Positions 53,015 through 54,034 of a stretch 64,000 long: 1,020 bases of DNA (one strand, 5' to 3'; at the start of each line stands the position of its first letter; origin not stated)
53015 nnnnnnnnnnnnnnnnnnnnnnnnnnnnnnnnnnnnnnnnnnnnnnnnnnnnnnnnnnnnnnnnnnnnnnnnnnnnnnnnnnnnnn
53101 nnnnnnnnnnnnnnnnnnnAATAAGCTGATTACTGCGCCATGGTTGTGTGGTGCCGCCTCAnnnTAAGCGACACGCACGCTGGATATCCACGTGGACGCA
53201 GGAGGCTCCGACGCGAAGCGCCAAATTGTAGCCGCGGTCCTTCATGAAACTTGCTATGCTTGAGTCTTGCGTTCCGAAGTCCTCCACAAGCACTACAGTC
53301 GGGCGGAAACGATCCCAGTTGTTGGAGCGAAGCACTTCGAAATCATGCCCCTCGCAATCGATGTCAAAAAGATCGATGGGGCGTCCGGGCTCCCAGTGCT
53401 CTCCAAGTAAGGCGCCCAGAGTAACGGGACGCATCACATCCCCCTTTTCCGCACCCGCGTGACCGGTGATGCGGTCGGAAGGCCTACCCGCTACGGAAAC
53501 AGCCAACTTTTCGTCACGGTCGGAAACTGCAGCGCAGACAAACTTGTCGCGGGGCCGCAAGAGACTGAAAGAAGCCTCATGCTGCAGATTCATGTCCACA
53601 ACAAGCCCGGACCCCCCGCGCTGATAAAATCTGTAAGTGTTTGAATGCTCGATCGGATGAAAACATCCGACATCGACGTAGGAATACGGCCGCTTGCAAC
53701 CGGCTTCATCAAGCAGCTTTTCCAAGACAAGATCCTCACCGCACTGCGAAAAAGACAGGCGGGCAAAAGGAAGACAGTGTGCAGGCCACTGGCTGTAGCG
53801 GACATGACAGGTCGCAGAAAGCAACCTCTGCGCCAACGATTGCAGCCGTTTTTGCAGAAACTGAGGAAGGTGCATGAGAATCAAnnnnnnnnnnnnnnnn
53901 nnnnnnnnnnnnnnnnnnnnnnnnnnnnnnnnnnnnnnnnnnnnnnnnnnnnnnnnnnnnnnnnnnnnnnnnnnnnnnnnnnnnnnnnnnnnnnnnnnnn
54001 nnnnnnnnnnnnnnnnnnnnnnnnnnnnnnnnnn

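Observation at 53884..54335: Wzt C-terminal domain resembles a degenerate Uma2 / PD-(D/E)xK nuclease fold, not the usual carbohydrate-binding domain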

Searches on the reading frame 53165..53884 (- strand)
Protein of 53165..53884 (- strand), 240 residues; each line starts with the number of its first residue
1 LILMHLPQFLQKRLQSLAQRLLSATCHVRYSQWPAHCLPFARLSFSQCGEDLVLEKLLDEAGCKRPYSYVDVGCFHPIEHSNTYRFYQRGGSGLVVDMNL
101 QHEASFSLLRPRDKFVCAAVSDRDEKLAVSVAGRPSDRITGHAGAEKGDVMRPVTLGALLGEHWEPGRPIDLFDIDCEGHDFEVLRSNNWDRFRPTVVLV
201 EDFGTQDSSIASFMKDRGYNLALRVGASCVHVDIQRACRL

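Call 25: search_protein_families(library=pfam, proteins=[window:53165-53884:-], max_evalue=0.001)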
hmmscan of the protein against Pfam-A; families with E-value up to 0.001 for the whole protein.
window:53165-53884:- (240 aa): 1 family
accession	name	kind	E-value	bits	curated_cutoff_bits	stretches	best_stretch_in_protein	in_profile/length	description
PF05050.19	Methyltransf_21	-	2e-12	48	22.7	1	71-220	1-172/173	Methyltransferase FkbM domain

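Call 48: search_protein_families(library=ncbifam, proteins=[window:53165-53884:-], max_evalue=0.1)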
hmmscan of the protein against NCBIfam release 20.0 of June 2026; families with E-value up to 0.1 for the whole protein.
window:53165-53884:- (240 aa): 1 family
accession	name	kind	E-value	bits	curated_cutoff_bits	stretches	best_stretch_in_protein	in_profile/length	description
TIGR01444.1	fkbM_fam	subfamily_domain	1.6e-05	25.3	37.7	1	114-199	51-140/143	FkbM family methyltransferase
